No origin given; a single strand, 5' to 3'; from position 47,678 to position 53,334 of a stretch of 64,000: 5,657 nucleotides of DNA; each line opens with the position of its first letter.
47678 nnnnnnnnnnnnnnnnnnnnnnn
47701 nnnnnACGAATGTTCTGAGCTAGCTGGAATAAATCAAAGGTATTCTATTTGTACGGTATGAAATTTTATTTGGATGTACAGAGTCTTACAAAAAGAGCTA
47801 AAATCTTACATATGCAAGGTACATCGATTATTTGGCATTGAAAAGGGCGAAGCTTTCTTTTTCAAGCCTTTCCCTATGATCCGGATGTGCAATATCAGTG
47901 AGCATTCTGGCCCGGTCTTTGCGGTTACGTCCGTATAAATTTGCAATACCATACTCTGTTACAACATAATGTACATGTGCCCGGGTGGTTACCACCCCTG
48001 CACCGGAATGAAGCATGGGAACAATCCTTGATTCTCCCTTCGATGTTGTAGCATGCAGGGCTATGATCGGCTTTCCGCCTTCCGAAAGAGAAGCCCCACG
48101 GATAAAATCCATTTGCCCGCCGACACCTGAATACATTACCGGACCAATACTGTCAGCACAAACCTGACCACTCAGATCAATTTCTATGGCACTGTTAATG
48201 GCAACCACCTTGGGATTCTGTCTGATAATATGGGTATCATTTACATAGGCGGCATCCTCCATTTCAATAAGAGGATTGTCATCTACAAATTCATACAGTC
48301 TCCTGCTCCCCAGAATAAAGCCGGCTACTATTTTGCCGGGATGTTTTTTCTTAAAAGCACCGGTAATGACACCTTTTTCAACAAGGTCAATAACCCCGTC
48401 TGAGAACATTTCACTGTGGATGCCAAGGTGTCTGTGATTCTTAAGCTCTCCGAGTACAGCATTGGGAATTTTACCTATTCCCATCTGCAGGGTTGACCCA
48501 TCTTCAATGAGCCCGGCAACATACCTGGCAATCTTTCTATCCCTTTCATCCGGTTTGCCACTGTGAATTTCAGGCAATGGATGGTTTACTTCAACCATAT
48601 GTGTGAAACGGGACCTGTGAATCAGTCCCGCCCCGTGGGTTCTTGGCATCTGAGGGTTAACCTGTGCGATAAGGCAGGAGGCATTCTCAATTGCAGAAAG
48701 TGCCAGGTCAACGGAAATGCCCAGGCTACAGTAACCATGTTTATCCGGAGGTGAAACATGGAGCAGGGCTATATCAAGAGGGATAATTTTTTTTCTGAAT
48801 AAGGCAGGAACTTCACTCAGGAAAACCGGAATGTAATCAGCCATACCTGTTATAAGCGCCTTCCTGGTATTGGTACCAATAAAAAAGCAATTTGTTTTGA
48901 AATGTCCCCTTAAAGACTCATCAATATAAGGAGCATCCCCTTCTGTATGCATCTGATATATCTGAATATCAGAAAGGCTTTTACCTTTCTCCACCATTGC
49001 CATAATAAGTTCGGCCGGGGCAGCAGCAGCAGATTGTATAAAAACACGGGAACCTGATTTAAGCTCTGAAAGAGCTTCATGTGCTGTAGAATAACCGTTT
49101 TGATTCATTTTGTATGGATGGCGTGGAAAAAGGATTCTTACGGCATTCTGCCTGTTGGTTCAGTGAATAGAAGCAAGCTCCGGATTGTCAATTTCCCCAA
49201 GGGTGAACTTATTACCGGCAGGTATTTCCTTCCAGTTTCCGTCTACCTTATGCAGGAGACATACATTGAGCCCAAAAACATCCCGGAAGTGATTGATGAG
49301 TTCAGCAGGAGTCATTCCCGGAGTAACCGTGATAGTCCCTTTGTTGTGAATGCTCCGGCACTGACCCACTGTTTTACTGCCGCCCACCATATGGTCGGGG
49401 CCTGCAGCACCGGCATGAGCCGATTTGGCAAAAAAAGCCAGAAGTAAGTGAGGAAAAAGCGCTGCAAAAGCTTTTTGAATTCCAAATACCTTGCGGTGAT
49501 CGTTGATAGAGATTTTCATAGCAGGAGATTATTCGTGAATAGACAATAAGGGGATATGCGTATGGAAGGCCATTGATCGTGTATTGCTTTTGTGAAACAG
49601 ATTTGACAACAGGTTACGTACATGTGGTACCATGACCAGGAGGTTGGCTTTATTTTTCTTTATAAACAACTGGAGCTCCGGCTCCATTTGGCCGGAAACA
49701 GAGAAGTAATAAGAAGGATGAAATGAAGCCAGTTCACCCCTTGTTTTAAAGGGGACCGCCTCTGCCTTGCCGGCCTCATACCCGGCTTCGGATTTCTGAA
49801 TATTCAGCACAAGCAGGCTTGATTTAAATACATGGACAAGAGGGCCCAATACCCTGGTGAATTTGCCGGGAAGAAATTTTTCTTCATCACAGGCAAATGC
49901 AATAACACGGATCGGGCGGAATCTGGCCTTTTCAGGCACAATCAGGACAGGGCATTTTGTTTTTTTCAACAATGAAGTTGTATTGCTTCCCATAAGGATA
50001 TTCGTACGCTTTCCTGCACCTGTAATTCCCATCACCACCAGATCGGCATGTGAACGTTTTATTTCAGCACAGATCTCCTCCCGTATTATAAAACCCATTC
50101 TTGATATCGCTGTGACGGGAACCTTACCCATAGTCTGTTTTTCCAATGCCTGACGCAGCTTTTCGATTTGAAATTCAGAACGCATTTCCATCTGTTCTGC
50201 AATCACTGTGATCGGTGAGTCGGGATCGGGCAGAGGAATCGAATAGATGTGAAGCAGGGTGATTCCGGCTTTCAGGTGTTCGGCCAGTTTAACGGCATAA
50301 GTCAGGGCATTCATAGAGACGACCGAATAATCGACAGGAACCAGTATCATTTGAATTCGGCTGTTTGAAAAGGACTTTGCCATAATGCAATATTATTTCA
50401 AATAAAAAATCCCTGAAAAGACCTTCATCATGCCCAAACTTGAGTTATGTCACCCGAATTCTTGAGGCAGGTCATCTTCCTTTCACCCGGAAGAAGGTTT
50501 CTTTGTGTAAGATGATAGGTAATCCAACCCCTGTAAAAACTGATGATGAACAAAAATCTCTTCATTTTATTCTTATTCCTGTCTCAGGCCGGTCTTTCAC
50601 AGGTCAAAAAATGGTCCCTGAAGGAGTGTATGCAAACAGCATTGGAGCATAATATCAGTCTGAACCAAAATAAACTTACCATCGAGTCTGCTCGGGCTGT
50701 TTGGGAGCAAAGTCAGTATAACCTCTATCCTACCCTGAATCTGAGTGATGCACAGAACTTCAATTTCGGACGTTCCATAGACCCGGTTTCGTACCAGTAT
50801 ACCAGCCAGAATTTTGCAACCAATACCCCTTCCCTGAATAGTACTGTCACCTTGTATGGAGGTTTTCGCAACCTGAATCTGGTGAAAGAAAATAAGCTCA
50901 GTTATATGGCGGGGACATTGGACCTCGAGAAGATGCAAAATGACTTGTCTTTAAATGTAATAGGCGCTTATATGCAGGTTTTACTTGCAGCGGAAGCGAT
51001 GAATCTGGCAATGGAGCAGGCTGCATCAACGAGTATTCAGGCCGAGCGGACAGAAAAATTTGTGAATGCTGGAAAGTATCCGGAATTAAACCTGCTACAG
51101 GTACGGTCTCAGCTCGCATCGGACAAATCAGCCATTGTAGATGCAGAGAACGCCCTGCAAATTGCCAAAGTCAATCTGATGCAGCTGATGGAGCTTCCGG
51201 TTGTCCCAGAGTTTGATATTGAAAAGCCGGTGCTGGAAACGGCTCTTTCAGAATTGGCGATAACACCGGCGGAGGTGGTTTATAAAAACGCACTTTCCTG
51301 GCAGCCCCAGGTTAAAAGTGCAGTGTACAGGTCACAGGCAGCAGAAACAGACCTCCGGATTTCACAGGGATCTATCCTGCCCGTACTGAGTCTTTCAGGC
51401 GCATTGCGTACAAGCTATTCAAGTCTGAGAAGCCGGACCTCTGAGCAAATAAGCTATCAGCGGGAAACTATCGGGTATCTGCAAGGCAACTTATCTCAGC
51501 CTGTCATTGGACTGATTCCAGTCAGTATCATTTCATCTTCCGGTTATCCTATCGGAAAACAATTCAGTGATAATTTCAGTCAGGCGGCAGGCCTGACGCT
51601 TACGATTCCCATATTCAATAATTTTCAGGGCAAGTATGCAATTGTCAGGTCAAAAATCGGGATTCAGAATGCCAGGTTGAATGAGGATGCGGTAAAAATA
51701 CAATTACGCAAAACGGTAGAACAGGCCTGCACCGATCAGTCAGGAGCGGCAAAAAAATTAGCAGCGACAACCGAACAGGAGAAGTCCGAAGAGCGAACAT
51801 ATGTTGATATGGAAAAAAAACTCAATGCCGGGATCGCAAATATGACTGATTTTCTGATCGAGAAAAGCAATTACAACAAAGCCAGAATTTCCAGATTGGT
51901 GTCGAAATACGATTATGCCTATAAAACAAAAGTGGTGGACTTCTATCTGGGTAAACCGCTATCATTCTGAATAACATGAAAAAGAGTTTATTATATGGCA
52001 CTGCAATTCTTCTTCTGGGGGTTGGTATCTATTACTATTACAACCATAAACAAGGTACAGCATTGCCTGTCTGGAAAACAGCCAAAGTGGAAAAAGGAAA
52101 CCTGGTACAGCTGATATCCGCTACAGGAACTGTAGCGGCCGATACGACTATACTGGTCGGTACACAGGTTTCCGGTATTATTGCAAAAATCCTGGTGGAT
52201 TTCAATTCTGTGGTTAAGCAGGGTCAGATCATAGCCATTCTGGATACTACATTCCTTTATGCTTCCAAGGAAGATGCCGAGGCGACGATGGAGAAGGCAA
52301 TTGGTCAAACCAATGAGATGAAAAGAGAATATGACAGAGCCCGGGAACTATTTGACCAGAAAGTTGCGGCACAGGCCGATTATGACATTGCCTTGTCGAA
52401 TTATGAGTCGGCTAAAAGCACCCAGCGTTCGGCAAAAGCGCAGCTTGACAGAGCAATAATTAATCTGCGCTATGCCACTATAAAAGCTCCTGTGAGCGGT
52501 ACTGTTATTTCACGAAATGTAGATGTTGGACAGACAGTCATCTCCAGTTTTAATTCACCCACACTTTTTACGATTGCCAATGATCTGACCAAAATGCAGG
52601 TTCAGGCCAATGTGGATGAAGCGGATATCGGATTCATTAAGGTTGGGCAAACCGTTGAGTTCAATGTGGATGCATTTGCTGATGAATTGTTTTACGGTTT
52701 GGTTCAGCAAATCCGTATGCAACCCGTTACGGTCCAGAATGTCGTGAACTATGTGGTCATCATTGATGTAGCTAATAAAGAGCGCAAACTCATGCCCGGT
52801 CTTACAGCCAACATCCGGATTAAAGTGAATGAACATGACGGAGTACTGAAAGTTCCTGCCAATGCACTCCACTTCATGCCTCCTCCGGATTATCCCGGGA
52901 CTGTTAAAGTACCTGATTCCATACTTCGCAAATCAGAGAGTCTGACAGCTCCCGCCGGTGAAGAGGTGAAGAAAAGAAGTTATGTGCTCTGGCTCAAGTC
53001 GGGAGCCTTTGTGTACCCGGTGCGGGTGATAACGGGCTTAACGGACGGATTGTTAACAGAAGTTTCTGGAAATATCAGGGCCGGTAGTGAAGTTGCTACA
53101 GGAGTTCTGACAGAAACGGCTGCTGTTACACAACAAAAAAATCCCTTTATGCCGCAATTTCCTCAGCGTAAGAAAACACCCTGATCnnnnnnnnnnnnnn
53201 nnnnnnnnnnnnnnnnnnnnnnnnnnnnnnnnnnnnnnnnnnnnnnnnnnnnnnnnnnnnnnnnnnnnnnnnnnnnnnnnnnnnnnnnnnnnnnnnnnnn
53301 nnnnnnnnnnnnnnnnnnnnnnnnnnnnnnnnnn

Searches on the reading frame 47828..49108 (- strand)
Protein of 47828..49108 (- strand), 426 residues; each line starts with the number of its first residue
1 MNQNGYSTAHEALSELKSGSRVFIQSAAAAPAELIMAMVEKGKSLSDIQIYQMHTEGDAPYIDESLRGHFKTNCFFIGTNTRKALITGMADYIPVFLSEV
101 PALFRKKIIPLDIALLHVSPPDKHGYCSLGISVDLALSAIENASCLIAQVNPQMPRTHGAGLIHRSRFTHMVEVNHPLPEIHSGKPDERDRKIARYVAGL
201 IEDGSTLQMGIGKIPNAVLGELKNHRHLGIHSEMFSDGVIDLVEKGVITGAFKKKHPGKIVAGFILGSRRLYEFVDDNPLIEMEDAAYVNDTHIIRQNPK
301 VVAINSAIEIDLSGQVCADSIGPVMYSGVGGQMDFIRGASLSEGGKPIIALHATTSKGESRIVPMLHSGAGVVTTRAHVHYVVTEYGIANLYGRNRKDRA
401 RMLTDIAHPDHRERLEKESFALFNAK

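Call 85: search_protein_families(library=pfam, proteins=[window:47828-49108:-], max_evalue=0.00001)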
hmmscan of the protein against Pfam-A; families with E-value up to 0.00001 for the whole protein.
window:47828-49108:- (426 aa): 2 families
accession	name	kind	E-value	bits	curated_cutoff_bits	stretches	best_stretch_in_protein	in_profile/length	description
PF13336.12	AcetylCoA_hyd_C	-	6.6e-65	218.2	23.7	1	267-418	1-153/154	Acetyl-CoA hydrolase/transferase C-terminal domain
PF02550.21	AcetylCoA_hydro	-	2.5e-27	96.6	24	1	14-173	23-188/198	Acetyl-CoA hydrolase/transferase N-terminal domain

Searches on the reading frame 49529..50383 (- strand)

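Call 85: search_protein_families(library=pfam, proteins=[window:49529-50383:-], max_evalue=0.00001)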
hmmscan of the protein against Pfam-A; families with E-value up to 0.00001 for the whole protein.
window:49529-50383:- (284 aa): 1 family
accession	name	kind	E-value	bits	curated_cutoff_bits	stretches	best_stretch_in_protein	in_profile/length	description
PF00582.32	Usp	-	2e-30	106.6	24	1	12-150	4-141/141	Universal stress protein family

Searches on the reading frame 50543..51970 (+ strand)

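Call 85: search_protein_families(library=pfam, proteins=[window:50543-51970:+], max_evalue=0.00001)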
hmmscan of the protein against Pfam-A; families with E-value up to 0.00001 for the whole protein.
window:50543-51970:+ (475 aa): 1 family
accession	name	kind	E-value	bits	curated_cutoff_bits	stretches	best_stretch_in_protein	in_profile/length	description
PF02321.23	OEP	-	7.3e-47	160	22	2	26-216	1-186/187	Outer membrane efflux protein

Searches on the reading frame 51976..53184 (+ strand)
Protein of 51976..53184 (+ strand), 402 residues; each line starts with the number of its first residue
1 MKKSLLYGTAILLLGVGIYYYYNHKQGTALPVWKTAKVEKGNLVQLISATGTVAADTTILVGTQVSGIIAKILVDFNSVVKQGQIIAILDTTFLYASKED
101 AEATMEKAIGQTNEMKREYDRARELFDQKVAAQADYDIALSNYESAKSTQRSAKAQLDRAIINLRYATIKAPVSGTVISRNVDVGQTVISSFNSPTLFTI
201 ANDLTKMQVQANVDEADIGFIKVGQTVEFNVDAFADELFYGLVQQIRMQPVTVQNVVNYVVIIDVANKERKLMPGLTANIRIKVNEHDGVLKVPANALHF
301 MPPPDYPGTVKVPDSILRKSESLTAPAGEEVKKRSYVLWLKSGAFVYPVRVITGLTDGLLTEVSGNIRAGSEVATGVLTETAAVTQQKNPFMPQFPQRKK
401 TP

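Call 85: search_protein_families(library=pfam, proteins=[window:51976-53184:+], max_evalue=0.00001)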
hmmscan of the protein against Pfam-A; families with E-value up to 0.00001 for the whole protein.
window:51976-53184:+ (402 aa): 2 families
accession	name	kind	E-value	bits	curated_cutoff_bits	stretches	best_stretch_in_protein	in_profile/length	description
PF16576.10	HlyD_D23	-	8.9e-19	68.1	30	1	45-278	4-214/214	Barrel-sandwich domain of CusB or HlyD membrane-fusion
PF13437.12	HlyD_3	-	4.8e-12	47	22.2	1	168-275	1-106/106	HlyD family secretion protein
